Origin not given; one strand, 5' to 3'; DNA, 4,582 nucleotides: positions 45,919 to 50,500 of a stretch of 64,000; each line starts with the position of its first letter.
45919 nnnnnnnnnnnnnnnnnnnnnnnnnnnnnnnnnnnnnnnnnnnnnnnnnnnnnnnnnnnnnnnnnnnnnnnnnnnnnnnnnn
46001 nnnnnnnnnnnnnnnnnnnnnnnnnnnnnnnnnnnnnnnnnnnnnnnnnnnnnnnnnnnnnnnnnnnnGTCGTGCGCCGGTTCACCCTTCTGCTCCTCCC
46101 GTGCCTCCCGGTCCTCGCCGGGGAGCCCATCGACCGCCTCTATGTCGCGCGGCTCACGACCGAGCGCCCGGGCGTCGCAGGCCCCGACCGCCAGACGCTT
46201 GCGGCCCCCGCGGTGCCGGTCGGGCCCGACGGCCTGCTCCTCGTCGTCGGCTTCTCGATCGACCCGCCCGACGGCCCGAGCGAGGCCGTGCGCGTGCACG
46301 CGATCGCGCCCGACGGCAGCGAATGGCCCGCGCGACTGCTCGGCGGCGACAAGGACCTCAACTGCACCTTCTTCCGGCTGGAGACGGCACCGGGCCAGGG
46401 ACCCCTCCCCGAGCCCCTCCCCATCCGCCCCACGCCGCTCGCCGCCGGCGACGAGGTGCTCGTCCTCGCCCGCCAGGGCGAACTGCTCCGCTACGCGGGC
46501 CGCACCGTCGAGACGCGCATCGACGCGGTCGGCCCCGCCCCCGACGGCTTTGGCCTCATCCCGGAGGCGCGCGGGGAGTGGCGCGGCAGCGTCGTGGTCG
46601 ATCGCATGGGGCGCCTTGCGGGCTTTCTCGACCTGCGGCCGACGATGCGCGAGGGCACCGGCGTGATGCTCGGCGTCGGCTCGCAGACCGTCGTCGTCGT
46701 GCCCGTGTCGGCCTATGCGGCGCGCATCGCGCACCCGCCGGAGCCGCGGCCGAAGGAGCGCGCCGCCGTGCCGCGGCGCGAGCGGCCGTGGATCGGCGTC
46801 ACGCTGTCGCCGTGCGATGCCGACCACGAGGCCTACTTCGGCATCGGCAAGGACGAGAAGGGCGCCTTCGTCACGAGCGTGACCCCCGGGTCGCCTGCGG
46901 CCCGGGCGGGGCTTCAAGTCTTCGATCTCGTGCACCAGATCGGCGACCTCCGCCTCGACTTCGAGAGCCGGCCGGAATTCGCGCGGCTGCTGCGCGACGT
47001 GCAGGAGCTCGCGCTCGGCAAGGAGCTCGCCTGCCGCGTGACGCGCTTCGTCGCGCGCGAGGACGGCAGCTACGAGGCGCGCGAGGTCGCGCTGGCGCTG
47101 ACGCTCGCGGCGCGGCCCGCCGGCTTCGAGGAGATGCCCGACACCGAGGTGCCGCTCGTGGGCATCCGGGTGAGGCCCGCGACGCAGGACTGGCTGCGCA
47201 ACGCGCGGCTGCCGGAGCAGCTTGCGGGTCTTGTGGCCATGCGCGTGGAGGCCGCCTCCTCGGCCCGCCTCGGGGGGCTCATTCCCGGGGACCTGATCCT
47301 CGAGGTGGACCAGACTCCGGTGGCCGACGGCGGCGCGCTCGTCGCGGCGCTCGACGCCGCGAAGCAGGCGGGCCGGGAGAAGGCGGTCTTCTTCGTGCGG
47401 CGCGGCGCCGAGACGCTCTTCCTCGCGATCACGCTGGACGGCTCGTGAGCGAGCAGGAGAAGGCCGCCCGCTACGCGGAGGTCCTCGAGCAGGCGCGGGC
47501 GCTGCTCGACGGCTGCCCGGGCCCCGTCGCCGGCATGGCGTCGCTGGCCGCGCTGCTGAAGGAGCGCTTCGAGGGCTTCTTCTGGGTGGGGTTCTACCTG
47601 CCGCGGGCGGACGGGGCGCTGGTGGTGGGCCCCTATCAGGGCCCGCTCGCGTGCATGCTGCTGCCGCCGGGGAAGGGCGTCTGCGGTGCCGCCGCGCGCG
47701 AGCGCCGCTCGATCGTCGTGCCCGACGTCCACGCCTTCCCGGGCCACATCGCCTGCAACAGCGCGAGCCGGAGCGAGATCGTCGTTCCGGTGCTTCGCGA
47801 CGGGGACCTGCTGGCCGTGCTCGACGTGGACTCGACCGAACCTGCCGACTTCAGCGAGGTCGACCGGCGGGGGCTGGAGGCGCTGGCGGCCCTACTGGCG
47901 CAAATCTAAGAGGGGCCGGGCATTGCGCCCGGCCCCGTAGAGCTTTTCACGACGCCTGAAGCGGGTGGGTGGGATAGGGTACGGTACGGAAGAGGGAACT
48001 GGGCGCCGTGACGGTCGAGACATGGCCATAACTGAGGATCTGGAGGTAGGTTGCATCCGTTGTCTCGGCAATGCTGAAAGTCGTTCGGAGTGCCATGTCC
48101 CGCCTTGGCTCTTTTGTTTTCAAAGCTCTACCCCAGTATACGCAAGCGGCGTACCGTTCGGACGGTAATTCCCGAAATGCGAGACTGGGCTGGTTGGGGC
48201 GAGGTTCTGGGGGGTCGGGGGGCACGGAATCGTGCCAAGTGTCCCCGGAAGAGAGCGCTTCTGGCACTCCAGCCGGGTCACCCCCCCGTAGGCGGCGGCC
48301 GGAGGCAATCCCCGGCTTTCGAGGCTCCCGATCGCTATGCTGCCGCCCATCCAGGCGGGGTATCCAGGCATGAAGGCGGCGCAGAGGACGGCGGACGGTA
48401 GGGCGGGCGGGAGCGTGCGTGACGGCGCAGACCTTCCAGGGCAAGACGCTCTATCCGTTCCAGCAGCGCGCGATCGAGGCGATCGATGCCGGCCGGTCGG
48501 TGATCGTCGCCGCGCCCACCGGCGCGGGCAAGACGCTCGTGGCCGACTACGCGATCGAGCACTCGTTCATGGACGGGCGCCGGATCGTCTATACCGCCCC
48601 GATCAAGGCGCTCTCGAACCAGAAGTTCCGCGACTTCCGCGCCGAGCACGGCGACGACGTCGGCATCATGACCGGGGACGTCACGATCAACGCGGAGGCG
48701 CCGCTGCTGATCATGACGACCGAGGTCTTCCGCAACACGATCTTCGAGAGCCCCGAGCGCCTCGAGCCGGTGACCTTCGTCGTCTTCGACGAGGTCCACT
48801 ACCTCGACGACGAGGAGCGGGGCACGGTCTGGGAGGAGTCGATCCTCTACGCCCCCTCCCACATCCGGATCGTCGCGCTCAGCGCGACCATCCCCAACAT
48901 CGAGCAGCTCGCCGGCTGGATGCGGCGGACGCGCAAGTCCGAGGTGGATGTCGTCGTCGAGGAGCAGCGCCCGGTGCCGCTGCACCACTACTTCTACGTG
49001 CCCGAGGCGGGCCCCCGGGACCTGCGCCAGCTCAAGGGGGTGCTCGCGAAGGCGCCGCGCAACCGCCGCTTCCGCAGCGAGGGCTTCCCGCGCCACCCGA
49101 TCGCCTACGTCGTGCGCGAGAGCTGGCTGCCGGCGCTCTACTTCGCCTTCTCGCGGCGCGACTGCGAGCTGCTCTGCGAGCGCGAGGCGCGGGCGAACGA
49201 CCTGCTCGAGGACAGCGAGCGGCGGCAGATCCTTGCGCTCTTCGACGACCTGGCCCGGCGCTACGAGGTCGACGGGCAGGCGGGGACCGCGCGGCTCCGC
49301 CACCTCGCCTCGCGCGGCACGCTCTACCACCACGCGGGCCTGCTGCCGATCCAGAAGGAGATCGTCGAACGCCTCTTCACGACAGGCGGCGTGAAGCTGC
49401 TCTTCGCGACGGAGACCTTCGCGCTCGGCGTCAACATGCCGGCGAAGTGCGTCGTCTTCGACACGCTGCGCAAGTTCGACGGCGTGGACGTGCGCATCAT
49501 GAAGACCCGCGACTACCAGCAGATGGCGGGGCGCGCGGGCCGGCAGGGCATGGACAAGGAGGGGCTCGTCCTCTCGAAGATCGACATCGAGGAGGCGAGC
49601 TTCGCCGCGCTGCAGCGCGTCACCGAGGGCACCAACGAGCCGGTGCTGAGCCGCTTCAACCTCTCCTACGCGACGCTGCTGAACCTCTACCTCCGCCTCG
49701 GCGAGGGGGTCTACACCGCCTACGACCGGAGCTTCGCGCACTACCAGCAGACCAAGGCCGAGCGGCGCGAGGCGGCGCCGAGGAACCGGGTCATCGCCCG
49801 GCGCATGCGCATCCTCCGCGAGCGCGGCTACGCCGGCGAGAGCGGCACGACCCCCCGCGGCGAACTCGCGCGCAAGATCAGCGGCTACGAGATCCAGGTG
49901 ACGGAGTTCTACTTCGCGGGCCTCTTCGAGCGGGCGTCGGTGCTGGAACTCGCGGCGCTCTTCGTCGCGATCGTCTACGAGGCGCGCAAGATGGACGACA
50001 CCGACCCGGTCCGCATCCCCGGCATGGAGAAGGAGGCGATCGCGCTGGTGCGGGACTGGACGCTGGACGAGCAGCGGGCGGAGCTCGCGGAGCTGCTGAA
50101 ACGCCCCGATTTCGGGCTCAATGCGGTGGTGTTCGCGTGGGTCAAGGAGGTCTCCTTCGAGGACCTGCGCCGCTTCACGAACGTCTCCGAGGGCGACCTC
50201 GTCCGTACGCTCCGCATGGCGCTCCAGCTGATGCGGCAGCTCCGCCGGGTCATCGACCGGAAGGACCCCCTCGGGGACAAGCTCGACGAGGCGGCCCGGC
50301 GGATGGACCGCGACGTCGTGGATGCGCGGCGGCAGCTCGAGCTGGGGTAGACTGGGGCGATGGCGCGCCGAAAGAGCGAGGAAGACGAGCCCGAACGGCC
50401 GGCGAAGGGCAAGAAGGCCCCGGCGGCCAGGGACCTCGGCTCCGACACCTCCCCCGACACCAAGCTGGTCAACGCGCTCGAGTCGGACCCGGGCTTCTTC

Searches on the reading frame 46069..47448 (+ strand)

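Call 29: search_protein_families(library=pfam, proteins=[window:46069-47448:+], max_evalue=0.001)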
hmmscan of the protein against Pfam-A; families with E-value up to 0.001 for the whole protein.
window:46069-47448:+ (459 aa): 4 families
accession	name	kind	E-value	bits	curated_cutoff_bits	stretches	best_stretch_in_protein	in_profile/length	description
PF17820.7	PDZ_6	-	2e-14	53.5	27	2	267-310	1-43/54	PDZ domain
PF13180.12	PDZ_2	-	4.3e-12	46.6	27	1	363-454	2-78/80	PDZ domain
PF00595.29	PDZ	-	3.2e-09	37.5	23.2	1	236-292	6-53/81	PDZ domain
PF13365.12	Trypsin_2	-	9.1e-05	23.7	27.6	1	68-185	23-143/144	Trypsin-like peptidase domain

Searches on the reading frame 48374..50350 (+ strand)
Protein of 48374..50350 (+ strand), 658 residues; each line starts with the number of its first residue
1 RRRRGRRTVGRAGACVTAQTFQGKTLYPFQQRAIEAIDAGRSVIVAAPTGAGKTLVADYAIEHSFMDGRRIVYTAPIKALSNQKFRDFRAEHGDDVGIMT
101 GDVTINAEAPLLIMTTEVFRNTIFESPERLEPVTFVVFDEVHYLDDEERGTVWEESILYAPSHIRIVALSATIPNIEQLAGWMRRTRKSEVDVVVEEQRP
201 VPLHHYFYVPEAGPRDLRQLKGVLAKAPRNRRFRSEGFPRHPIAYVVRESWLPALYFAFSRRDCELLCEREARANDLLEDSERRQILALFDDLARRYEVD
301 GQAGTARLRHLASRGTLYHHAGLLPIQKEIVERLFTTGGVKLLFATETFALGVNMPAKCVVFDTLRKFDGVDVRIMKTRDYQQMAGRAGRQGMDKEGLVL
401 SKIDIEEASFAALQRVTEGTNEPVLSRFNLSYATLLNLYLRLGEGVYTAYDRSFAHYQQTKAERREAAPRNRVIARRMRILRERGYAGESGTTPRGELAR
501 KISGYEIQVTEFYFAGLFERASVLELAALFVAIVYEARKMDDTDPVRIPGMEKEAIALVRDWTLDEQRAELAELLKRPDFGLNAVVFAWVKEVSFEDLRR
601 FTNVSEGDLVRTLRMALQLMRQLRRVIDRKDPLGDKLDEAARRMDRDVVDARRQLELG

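Call 29: search_protein_families(library=pfam, proteins=[window:48374-50350:+], max_evalue=0.001)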
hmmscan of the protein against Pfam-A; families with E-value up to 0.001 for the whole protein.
window:48374-50350:+ (658 aa): 5 families
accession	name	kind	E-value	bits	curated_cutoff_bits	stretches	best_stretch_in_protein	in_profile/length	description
PF00270.35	DEAD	-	2.1e-27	96.4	26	1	27-178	1-166/167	DEAD/DEAH box helicase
PF08148.17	DSHCT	-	3.1e-26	92.6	22.7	1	492-650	4-171/172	DSHCT (NUC185) domain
PF04851.21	ResIII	-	8.8e-12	45.7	22.5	1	25-174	3-163/164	Type III restriction enzyme, res subunit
PF22527.2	DEXQc_Suv3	-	1.1e-07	32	27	1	43-180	15-142/154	DEXQ-box helicase domain of Suv3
PF00271.37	Helicase_C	-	1.9e-07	31.8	23.5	1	313-392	39-110/110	Helicase conserved C-terminal domain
